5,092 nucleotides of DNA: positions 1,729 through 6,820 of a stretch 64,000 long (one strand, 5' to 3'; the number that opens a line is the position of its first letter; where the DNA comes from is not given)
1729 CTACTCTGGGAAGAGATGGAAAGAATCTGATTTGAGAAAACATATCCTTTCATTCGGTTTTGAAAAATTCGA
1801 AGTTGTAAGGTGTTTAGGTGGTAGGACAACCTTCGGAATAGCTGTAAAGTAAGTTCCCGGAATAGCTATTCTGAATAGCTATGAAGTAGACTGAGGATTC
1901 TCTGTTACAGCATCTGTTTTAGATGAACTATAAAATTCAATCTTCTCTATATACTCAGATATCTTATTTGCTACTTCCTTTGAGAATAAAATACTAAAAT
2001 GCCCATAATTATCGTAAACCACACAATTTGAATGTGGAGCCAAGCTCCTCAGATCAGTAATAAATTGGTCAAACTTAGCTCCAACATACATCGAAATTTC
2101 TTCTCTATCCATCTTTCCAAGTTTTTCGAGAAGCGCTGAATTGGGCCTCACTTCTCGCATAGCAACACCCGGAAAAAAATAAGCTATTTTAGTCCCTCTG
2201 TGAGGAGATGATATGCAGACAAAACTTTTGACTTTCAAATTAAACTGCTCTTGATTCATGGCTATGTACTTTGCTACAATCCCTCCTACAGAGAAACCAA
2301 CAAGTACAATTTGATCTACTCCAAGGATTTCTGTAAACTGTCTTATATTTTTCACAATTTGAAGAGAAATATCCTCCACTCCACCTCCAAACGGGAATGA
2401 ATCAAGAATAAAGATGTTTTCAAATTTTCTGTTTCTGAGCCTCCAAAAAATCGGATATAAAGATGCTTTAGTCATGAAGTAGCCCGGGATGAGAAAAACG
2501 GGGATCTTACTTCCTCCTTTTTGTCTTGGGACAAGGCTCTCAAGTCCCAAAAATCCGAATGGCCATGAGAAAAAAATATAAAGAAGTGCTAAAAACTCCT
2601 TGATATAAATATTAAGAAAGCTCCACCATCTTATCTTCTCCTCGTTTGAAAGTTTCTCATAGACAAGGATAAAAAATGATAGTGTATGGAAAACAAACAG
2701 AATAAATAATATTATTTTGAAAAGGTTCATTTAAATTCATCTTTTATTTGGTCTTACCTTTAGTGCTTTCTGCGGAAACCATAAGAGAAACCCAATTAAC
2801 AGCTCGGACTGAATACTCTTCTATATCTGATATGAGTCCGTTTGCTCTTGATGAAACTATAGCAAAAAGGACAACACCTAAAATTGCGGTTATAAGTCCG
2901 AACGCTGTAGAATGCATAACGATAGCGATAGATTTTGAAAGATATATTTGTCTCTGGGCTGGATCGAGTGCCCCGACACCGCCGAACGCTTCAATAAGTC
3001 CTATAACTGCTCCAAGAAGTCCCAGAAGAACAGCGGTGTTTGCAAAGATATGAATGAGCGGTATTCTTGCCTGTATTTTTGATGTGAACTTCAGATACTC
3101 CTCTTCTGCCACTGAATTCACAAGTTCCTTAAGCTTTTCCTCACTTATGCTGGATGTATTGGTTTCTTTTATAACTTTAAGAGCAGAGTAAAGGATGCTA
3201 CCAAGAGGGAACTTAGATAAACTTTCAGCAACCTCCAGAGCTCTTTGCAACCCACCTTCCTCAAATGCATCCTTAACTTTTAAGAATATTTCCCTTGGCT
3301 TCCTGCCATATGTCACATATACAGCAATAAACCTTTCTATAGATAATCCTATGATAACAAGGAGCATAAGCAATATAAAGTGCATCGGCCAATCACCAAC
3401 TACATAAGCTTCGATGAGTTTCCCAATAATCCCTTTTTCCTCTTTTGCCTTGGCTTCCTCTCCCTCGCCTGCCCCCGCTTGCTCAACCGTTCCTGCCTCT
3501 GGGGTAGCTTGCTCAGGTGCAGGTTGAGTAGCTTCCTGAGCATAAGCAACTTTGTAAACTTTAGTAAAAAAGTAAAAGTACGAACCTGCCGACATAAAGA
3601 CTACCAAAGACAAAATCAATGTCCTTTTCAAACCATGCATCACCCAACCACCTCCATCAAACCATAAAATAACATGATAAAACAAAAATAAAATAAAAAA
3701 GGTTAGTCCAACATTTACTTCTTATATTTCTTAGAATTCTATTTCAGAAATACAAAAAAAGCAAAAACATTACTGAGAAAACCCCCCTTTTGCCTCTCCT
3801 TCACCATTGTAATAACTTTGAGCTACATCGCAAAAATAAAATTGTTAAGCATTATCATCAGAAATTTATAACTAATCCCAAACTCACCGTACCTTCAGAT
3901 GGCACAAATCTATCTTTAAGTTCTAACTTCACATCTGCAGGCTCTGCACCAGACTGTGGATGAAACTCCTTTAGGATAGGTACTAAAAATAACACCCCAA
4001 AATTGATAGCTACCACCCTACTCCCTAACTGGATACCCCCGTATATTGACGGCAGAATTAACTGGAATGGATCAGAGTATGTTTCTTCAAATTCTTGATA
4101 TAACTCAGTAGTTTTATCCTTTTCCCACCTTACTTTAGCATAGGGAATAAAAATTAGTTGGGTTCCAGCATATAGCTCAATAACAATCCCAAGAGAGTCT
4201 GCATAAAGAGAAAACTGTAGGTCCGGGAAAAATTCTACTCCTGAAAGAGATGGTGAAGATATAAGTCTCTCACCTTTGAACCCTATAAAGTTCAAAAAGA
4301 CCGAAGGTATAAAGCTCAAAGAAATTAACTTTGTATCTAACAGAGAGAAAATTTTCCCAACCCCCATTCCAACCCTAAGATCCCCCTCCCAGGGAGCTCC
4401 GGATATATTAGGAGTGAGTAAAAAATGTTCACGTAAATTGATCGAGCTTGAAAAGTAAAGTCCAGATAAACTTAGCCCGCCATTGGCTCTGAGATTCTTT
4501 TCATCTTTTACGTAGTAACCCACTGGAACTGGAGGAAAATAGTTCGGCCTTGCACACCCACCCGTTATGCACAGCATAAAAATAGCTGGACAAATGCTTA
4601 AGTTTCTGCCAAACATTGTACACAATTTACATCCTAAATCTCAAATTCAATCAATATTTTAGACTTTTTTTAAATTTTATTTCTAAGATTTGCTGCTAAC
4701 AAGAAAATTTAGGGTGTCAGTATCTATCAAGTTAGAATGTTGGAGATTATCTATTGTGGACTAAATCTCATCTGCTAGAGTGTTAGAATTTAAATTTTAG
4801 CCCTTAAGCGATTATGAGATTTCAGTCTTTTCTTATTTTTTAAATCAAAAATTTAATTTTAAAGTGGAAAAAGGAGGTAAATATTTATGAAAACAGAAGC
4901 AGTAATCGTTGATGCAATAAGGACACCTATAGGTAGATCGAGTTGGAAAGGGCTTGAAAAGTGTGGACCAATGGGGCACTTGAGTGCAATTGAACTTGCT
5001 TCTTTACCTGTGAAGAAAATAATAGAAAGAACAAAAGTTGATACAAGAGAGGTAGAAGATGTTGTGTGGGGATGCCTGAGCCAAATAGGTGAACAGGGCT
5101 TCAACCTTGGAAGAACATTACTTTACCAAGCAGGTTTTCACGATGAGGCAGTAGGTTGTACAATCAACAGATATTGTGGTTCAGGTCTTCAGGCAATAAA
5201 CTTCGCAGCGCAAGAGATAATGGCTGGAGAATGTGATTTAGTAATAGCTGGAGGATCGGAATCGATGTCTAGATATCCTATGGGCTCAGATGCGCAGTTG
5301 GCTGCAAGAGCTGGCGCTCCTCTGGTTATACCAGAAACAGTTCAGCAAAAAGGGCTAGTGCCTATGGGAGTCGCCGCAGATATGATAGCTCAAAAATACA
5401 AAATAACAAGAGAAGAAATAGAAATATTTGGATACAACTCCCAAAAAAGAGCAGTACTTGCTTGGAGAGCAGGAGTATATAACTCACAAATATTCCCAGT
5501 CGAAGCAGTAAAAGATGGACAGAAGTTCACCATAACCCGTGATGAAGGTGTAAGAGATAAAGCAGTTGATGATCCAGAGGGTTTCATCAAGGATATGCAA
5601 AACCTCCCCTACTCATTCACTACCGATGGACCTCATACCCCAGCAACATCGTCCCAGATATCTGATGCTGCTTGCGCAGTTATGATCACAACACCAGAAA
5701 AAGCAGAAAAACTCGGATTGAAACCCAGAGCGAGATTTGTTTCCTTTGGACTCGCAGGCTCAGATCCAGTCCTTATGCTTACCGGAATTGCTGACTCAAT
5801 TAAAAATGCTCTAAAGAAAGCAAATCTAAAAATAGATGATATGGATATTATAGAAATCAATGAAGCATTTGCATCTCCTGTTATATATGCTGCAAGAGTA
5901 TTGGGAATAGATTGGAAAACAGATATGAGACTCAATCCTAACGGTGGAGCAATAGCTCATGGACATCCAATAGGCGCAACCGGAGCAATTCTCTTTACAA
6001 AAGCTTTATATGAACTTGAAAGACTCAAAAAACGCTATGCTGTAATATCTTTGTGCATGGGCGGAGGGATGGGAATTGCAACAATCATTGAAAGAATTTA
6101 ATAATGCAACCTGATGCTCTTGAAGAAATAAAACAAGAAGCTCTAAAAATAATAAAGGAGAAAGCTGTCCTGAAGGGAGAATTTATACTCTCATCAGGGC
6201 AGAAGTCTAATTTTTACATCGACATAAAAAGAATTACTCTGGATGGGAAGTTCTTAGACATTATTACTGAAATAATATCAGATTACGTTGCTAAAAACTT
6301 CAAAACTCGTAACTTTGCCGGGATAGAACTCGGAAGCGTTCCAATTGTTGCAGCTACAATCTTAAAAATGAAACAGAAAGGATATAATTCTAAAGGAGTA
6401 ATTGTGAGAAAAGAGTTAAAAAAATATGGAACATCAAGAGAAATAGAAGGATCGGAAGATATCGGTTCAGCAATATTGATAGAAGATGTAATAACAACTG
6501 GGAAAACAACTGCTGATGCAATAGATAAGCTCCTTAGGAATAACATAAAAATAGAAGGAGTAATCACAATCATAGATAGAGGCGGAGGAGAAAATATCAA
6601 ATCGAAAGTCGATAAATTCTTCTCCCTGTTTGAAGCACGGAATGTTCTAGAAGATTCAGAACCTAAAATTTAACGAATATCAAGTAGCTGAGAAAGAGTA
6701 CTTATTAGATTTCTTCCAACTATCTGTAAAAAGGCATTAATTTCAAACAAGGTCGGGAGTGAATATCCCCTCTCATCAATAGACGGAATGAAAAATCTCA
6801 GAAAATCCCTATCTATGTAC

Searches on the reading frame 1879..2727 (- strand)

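Call 12: search_protein_families(library=pfam, proteins=[window:1879-2727:-], max_evalue=0.00001)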
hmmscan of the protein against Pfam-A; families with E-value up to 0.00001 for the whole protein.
window:1879-2727:- (282 aa): 2 families
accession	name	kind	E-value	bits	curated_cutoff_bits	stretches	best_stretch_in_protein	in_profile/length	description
PF00561.26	Abhydrolase_1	-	1.4e-08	35.2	25.8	1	124-177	55-105/245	alpha/beta hydrolase fold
PF07819.20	PGAP1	-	2e-07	31.4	24.3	1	136-181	89-134/233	PGAP1-like alpha/beta domain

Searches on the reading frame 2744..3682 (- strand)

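Call 12: search_protein_families(library=pfam, proteins=[window:2744-3682:-], max_evalue=0.00001)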
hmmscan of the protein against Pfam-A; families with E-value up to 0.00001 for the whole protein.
window:2744-3682:- (312 aa): 1 family
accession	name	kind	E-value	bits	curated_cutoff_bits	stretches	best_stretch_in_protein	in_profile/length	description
PF01618.21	MotA_ExbB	-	7.4e-17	61.7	22.9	1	166-288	12-126/127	MotA/TolQ/ExbB proton channel family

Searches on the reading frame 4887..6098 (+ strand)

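Call 12: search_protein_families(library=pfam, proteins=[window:4887-6098:+], max_evalue=0.00001)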
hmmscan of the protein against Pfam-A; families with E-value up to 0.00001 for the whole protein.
window:4887-6098:+ (404 aa): 3 families
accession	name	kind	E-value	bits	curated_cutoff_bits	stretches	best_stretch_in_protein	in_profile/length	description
PF00108.29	Thiolase_N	-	4.6e-52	177.4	26.4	1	6-269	2-258/260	Thiolase, N-terminal domain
PF02803.24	Thiolase_C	-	3.9e-36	123.8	27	1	278-403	1-123/123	Thiolase, C-terminal domain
PF00109.32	ketoacyl-synt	-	2.6e-06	27.7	20.8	1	93-128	170-205/252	Beta-ketoacyl synthase, N-terminal domain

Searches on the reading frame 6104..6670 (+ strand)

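Call 12: search_protein_families(library=pfam, proteins=[window:6104-6670:+], max_evalue=0.00001)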
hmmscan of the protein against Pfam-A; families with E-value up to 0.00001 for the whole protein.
window:6104-6670:+ (189 aa): 1 family
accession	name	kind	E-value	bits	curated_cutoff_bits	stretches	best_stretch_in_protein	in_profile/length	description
PF00156.33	Pribosyltran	-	6.4e-07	29.3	26.3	1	47-173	8-140/158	Phosphoribosyl transferase domain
